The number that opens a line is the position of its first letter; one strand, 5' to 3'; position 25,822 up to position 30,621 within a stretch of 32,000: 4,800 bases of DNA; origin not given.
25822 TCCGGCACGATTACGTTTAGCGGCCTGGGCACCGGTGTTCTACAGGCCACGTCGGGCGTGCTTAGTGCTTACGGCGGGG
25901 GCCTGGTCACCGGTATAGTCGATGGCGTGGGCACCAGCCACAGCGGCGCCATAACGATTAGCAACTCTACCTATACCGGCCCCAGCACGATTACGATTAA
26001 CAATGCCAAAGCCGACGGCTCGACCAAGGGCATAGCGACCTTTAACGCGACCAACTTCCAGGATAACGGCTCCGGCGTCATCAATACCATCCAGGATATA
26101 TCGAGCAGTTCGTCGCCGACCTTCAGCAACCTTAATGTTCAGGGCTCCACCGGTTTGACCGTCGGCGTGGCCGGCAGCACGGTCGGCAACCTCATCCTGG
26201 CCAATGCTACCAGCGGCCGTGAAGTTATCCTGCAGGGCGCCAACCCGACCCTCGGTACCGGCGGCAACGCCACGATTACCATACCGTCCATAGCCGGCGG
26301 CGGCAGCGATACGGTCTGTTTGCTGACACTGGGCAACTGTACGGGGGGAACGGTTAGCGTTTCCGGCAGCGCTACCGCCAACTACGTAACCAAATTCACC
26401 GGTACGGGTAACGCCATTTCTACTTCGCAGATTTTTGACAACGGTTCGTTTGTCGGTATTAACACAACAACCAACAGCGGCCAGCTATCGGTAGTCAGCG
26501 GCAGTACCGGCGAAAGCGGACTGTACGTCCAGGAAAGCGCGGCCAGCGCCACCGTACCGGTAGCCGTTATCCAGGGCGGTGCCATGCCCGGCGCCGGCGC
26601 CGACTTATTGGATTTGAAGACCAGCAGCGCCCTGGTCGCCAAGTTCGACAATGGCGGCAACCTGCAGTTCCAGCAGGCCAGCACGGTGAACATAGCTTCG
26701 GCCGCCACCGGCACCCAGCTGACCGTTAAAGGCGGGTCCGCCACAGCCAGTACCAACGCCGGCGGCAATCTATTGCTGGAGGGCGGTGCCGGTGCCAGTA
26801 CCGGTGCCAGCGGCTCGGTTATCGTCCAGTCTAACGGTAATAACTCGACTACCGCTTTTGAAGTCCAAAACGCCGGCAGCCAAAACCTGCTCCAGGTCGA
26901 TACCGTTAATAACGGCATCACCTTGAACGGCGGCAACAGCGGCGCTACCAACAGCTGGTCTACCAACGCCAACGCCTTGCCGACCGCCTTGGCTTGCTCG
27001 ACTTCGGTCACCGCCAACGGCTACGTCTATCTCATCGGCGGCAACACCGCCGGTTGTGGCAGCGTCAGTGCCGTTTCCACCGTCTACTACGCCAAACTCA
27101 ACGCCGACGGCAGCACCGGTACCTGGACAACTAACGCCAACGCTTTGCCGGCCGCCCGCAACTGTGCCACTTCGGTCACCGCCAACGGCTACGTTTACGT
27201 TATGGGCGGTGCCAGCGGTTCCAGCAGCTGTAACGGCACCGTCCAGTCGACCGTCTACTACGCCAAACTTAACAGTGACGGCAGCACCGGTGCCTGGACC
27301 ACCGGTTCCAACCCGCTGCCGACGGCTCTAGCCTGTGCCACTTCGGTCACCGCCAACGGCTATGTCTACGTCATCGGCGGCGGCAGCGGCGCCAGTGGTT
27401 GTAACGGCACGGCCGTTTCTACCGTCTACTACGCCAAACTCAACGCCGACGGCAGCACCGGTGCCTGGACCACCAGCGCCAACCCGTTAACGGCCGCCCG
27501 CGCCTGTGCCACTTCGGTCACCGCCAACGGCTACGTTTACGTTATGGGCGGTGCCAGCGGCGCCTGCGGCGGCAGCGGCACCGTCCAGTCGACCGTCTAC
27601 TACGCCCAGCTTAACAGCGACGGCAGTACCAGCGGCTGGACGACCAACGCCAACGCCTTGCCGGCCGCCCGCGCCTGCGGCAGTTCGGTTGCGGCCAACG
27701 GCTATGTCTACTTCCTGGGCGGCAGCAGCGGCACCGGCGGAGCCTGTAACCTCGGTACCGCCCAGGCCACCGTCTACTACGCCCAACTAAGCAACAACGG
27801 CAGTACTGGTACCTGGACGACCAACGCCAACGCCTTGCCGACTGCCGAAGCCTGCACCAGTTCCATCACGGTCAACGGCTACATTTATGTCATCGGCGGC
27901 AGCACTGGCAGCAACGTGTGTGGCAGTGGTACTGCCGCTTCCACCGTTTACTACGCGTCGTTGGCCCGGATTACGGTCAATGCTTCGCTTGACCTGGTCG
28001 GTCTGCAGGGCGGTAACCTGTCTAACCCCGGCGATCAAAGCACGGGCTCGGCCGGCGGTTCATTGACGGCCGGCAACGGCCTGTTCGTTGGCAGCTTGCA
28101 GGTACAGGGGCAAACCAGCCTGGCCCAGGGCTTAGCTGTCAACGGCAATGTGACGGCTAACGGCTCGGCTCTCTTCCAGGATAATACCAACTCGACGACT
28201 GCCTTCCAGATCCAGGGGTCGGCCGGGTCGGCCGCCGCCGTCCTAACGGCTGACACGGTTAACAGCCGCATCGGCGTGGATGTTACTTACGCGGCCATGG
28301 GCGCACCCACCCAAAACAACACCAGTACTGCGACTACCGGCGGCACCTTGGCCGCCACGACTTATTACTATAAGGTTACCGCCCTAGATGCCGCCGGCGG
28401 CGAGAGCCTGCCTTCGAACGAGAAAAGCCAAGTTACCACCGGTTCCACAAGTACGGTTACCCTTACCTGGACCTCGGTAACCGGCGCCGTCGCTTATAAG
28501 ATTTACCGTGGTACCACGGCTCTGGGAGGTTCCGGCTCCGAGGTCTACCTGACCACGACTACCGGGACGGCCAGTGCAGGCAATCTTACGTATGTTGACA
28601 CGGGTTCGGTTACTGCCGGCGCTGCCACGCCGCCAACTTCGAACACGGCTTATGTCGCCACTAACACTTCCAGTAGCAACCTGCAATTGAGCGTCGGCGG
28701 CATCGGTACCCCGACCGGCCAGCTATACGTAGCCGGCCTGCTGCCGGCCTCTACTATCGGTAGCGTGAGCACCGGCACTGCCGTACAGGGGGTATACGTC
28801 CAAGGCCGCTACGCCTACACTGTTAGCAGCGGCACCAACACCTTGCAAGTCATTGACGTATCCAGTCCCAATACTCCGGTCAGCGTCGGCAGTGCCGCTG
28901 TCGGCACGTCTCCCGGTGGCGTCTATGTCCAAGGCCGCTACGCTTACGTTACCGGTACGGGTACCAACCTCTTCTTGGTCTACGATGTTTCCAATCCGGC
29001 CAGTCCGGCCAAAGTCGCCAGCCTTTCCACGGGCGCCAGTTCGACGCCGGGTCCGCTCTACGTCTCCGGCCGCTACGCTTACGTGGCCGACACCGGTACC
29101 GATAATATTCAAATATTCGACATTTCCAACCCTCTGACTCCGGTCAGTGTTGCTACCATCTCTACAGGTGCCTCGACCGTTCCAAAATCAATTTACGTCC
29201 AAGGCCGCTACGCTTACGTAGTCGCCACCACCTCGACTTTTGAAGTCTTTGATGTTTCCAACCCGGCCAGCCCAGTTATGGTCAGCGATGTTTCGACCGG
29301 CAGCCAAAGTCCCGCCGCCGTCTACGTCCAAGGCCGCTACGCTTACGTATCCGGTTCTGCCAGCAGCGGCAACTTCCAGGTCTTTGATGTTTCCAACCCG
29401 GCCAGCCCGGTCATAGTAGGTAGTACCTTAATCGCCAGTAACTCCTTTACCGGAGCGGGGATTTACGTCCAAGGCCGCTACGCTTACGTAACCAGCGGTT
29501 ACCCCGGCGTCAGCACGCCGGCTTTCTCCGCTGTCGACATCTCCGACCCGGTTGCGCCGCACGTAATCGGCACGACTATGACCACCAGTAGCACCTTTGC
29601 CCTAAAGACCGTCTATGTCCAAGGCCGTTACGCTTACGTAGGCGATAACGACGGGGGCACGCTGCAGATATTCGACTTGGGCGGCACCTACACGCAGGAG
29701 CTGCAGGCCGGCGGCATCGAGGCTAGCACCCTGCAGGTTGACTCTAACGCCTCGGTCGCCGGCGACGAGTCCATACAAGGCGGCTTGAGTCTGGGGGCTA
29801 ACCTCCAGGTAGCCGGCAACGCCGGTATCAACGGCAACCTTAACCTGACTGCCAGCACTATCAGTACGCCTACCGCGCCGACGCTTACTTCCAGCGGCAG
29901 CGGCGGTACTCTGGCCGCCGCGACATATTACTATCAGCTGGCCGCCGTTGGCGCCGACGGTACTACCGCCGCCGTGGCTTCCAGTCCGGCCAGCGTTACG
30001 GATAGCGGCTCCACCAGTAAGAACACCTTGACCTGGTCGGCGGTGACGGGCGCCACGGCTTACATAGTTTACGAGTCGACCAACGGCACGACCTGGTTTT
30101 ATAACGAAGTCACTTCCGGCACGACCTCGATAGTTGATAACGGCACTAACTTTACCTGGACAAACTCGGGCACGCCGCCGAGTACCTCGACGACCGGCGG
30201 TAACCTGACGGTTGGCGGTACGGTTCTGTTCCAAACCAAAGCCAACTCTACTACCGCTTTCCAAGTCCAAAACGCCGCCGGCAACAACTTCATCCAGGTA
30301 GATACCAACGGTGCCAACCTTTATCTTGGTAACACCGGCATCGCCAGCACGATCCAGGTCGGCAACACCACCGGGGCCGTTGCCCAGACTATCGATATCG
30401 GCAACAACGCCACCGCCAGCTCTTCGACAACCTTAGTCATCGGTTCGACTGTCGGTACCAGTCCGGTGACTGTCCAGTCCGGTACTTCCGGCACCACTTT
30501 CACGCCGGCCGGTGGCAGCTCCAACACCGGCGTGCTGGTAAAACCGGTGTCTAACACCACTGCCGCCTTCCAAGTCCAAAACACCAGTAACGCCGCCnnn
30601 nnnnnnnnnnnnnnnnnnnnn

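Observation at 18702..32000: tRNA-flanked surface-display locus: TPNTG beta-helix protein, sortase and giant adhesin in one orientation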

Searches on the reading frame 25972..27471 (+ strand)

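Call 61: search_protein_families(library=pfam, proteins=[window:25972-27471:+], max_evalue=0.05)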
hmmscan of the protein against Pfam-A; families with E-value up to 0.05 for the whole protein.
window:25972-27471:+ (500 aa): 5 families
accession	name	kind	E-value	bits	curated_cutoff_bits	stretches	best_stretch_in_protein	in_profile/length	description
PF24681.1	Kelch_KLHDC2_KLHL20_DRC7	-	1e-08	35.2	50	1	327-473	36-175/221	KLHDC2/KLHL20/DRC7 Kelch-repeats domain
PF24996.1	NANM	-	4.8e-07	29.4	45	2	370-470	30-124/350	N-acetylneuraminate epimerase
PF01344.31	Kelch_1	-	4.7e-06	26.4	20.1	2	454-486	3-30/46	Kelch motif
PF13964.12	Kelch_6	-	1e-05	25.8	25.3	0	399-428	5-30/50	Kelch motif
PF25210.1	Kelch_FKB95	-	0.00028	21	70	1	339-419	32-103/268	FKB95, Kelch-repeats domain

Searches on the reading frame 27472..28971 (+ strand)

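Call 61: search_protein_families(library=pfam, proteins=[window:27472-28971:+], max_evalue=0.05)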
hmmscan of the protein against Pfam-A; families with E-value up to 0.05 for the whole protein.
window:27472-28971:+ (500 aa): 5 families
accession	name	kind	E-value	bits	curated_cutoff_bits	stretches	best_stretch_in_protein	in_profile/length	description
PF08309.17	LVIVD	-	8.9e-06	25.4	20.2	1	438-474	4-39/42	LVIVD repeat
PF13964.12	Kelch_6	-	0.00012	22.4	25.3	1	130-147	6-23/50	Kelch motif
PF01344.31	Kelch_1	-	0.00035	20.4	20.1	1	128-150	4-23/46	Kelch motif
PF25210.1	Kelch_FKB95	-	0.021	14.9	70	0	64-147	30-101/268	FKB95, Kelch-repeats domain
PF13418.12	Kelch_4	-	0.039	14.3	21.6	0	66-93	1-29/49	Galactose oxidase, central domain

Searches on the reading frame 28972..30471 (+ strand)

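Call 61: search_protein_families(library=pfam, proteins=[window:28972-30471:+], max_evalue=0.05)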
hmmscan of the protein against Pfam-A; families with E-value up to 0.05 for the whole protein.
window:28972-30471:+ (500 aa): 3 families
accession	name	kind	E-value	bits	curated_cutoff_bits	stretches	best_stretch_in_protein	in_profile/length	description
PF08309.17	LVIVD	-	1.4e-24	85.6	20.2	3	72-109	5-42/42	LVIVD repeat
PF05694.17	SBP56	-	3.6e-06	26.5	34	0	32-72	314-354/453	56kDa selenium binding protein (SBP56)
PF18975.6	DUF5711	-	0.026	14.2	26.3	0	213-239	60-86/344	Family of unknown function (DUF5711)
